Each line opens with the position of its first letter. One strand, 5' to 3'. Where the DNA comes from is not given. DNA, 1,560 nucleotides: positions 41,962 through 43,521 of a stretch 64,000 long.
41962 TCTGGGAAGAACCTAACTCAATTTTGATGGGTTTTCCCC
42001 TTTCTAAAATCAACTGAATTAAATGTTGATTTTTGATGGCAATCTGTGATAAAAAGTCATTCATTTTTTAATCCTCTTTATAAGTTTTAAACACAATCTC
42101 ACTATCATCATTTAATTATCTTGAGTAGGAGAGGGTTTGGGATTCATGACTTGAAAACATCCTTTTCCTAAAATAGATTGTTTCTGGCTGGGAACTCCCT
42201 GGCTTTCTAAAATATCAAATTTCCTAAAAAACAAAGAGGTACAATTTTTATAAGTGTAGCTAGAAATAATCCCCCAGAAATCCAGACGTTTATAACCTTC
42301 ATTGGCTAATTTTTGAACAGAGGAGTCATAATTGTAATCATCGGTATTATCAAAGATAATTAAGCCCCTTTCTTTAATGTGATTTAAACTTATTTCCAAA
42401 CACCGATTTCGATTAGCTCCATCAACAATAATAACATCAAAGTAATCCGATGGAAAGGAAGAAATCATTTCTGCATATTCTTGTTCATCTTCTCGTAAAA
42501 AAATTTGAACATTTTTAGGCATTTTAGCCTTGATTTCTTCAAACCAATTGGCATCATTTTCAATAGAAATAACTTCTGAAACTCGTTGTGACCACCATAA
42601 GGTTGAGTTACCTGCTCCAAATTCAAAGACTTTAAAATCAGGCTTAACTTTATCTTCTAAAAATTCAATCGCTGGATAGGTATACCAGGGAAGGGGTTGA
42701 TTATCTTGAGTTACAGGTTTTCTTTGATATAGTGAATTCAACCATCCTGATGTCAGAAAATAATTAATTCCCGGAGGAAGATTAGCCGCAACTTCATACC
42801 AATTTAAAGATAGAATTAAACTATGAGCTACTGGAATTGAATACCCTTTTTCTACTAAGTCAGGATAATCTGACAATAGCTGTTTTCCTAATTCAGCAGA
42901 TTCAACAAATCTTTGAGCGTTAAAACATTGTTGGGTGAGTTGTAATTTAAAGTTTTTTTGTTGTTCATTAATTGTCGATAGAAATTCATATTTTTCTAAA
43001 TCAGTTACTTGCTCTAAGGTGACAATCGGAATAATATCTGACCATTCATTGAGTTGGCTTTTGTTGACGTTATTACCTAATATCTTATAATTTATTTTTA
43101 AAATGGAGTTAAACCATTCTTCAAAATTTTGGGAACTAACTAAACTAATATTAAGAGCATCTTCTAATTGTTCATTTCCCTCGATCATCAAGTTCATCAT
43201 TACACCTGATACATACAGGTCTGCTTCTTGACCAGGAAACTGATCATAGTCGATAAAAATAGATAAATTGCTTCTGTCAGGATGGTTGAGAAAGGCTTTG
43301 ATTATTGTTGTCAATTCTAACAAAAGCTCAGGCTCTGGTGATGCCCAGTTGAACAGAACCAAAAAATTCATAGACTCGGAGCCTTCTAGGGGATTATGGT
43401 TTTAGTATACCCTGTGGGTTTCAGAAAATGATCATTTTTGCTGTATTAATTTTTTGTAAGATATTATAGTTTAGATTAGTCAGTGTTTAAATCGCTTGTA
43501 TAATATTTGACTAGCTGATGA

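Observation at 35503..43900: Uncharacterised ~100-aa domain present in four copies across three glyco/methyl-transferase proteins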

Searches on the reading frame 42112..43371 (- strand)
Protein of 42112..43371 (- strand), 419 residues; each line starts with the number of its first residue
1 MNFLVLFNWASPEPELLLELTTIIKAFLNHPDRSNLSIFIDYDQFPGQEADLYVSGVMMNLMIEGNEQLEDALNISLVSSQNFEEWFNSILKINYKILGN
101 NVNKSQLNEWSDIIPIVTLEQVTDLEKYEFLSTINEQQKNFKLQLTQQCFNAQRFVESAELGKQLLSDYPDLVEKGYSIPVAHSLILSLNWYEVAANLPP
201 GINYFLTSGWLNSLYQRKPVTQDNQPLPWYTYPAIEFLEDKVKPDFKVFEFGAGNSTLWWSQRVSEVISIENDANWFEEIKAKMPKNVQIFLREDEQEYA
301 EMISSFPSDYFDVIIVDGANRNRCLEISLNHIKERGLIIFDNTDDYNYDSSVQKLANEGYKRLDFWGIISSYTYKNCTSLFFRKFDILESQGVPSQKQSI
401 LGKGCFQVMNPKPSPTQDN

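Call 2: search_protein_families(library=pfam, proteins=[window:42112-43371:-], max_evalue=0.1)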
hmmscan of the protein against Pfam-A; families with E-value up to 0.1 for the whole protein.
window:42112-43371:- (419 aa): 3 families
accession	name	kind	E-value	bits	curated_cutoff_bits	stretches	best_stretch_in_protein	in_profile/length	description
PF13578.12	Methyltransf_24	-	5.3e-05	24.5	26.3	1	250-343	2-105/105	Methyltransferase domain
PF17737.7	Ig_C19orf38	-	0.068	13.9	23.2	0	43-116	21-89/91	Ig domain in C19orf38 (HIDE1)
PF08241.18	Methyltransf_11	-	0.08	14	21.2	0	252-316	6-66/95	Methyltransferase domain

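Call 11: search_protein_families(library=ncbifam, proteins=[window:42112-43371:-], max_evalue=0.01)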
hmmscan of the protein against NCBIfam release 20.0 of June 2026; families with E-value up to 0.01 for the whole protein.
window:42112-43371:- (419 aa): 1 family
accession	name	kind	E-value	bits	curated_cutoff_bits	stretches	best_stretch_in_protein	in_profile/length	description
NF000499.2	Erm23S_rRNA_broad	equivalog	0.0077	15.6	212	0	244-290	23-73/244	23S ribosomal RNA methyltransferase Erm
